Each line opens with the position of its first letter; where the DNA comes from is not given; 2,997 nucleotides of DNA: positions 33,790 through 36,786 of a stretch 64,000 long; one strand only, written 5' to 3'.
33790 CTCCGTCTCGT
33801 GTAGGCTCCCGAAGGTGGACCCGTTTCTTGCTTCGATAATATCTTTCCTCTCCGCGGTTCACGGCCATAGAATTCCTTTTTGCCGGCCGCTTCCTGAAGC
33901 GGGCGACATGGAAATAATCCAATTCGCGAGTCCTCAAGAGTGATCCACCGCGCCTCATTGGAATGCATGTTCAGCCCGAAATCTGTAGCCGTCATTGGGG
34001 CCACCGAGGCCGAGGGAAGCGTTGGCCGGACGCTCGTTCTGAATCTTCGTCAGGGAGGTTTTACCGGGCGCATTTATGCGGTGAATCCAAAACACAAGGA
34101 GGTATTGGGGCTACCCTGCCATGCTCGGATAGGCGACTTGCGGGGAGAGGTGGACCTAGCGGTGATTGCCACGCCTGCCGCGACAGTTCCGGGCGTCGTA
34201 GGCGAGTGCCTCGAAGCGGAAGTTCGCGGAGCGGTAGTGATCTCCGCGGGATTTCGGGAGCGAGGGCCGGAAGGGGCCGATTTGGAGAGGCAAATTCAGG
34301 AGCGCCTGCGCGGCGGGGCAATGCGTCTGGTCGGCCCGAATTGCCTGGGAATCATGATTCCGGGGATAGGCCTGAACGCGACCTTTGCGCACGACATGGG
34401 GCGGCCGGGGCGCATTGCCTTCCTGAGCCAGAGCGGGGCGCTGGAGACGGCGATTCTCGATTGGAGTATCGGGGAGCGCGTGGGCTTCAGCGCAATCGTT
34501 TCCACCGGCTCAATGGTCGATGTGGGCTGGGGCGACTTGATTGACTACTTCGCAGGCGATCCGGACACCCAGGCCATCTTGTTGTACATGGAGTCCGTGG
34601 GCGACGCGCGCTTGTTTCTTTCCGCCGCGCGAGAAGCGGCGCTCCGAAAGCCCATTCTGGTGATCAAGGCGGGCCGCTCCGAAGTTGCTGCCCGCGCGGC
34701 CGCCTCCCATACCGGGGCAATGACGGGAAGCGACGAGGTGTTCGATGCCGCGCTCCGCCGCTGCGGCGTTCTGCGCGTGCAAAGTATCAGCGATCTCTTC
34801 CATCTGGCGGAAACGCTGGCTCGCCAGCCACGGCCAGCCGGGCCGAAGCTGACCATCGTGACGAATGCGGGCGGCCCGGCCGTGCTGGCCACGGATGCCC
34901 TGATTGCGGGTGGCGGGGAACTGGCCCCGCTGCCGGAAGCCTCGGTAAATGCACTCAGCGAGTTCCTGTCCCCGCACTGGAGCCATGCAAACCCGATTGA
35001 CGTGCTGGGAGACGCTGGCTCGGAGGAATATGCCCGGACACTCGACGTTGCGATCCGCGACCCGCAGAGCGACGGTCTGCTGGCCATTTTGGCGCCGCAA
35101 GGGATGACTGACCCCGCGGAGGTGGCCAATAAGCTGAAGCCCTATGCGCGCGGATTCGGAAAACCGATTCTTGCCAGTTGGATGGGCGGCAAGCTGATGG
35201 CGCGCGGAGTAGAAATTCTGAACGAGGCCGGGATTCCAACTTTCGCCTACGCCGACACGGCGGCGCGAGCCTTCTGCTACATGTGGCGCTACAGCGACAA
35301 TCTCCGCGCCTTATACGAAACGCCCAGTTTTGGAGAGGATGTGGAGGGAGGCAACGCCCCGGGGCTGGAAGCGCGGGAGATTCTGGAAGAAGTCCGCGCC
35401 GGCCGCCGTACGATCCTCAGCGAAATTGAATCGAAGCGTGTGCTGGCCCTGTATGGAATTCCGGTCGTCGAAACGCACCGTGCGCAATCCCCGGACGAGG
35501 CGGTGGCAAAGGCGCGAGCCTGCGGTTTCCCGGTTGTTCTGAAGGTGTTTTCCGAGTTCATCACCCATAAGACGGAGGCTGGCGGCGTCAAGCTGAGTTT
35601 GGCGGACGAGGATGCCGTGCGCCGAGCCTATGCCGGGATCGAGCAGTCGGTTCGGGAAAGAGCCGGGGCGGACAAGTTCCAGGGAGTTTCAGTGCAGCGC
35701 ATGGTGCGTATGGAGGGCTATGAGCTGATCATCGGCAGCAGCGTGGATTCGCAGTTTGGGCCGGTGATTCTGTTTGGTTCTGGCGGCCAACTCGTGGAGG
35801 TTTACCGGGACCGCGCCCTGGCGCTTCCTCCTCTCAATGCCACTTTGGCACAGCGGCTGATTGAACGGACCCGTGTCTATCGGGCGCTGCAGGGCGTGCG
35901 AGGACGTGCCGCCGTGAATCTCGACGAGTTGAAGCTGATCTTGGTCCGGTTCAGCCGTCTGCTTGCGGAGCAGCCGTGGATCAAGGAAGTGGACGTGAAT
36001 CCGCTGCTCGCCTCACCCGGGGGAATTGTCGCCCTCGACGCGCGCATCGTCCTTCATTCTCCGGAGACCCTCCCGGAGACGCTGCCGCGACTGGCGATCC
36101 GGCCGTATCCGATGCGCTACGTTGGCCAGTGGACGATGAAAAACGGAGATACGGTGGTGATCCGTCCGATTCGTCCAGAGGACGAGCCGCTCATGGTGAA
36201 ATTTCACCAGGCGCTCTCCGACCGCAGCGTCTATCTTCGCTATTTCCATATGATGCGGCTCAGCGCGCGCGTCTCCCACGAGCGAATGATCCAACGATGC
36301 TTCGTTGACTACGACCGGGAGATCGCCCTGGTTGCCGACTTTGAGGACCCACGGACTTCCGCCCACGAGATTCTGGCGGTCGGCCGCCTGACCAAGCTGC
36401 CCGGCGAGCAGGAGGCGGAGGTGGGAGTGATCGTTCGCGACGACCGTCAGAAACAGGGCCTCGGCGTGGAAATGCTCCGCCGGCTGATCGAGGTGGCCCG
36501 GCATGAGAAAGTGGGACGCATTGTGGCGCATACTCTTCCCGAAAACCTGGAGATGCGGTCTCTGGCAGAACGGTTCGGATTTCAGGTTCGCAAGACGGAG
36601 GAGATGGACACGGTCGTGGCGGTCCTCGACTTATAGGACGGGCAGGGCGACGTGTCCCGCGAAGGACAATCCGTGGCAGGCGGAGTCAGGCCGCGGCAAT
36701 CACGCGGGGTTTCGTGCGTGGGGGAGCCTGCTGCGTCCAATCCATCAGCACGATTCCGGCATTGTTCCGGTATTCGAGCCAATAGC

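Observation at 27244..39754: Stress/dormancy-like gene island resembling the mycobacterial DosR-regulon repertoire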

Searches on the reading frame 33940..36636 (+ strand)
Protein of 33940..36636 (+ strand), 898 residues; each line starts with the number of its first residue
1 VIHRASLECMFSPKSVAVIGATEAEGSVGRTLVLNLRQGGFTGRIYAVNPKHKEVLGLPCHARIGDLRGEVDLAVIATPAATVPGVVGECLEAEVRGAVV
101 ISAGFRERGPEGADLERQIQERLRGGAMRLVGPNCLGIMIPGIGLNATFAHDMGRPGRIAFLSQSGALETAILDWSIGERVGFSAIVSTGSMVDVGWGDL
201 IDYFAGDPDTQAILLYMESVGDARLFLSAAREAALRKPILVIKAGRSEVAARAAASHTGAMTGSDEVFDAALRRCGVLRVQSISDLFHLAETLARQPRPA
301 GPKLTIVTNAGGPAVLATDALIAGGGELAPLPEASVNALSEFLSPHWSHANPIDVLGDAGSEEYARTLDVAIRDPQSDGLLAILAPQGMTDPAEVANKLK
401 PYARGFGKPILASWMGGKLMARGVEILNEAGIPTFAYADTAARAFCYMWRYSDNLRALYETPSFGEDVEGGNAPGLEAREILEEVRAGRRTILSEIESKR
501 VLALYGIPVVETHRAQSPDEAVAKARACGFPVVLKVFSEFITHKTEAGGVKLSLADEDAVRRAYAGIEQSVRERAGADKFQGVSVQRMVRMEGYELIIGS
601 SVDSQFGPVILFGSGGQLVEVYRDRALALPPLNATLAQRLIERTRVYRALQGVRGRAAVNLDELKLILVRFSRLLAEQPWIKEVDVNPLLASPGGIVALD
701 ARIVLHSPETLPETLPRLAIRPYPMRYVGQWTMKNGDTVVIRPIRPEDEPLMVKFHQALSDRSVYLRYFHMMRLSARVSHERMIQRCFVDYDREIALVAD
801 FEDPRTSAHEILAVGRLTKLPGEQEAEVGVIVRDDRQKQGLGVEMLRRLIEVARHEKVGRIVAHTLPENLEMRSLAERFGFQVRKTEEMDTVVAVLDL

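Call 4: search_protein_families(library=pfam, proteins=[window:33940-36636:+], max_evalue=0.01)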
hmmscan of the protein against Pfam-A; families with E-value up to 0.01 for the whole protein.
window:33940-36636:+ (898 aa): 10 families
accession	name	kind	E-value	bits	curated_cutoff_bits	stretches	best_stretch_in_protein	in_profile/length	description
PF13549.11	ATP-grasp_5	-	2.4e-83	279.3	27.6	1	485-705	2-221/221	ATP-grasp domain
PF13607.11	Succ_CoA_lig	-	2.6e-54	183.2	27.4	1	156-293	1-138/138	Succinyl-CoA ligase like flavodoxin domain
PF13380.12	CoA_binding_2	-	3.1e-22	79.6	22.8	1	14-140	1-115/116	CoA binding domain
PF13302.13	Acetyltransf_3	-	7.4e-14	53.1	25.4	1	739-882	2-138/138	Acetyltransferase (GNAT) domain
PF02629.25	CoA_binding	-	3.6e-12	47.3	22.3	1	12-104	2-97/97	CoA binding domain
PF19045.5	Ligase_CoA_2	-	4.5e-12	46.7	23.7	1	305-441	2-143/162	Ligase-CoA domain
PF00583.31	Acetyltransf_1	-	7.1e-10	39.6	20.7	1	788-881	24-116/116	Acetyltransferase (GNAT) family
PF13508.13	Acetyltransf_7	-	0.00037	21.3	27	1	802-882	11-83/84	Acetyltransferase (GNAT) domain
PF13420.13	Acetyltransf_4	-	0.0044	17.5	24.3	1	823-886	74-139/155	Acetyltransferase (GNAT) domain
PF08442.15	ATP-grasp_2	-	0.0061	16.6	29.5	0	493-587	2-99/202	ATP-grasp domain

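Call 60: search_protein_families(library=ncbifam, proteins=[window:33967-36636:+], max_evalue=0.001)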
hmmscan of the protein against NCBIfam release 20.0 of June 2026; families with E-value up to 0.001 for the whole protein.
window:33967-36636:+ (889 aa): 11 families
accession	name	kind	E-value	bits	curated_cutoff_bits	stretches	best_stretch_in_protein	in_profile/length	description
TIGR02717.1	AcCoA-syn-alpha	equivalog_domain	1.9e-154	514.6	567.15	1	1-442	4-446/447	acetate--CoA ligase alpha subunit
NF045493.1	HydDutCoALig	equivalog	1.7e-153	512.8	1300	1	1-696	6-698/698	4-hydroxybutyrate--CoA ligase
NF045494.1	AcCoALig_Archglob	equivalog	1.6e-128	429.9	1200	2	1-443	221-663/665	acetate--CoA ligase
NF045492.1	HydPropCoALig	equivalog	6.3e-119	398.3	1300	2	2-429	252-683/700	3-hydroxypropionate--CoA ligase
NF004230.0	PRK05678.1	equivalog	1.7e-15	57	336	1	44-281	46-284/291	succinate--CoA ligase subunit alpha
TIGR01019.1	sucCoAalpha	subfamily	2.2e-14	53.6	353.2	1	44-279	44-280/286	succinate--CoA ligase subunit alpha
NF058543.1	ActPatMycb56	equivalog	4.2e-14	52.1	460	1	723-888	132-289/317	acetyltransferase Pat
NF001913.0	PRK00696.1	equivalog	1.1e-08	34.5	370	1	485-696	4-218/388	ADP-forming succinate--CoA ligase subunit beta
TIGR01016.1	sucCoAbeta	subfamily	3.7e-07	29.4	375.55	1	484-695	3-217/386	succinate-CoA ligase subunit beta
NF040503.1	resist_ArsN1a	equivalog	1.9e-05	24.5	170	1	817-873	78-134/159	arsinothricin resistance N-acetyltransferase ArsN1 family A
NF010623.0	PRK14016.1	subfamily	5.2e-05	21.6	877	1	489-562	218-286/871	cyanophycin synthetase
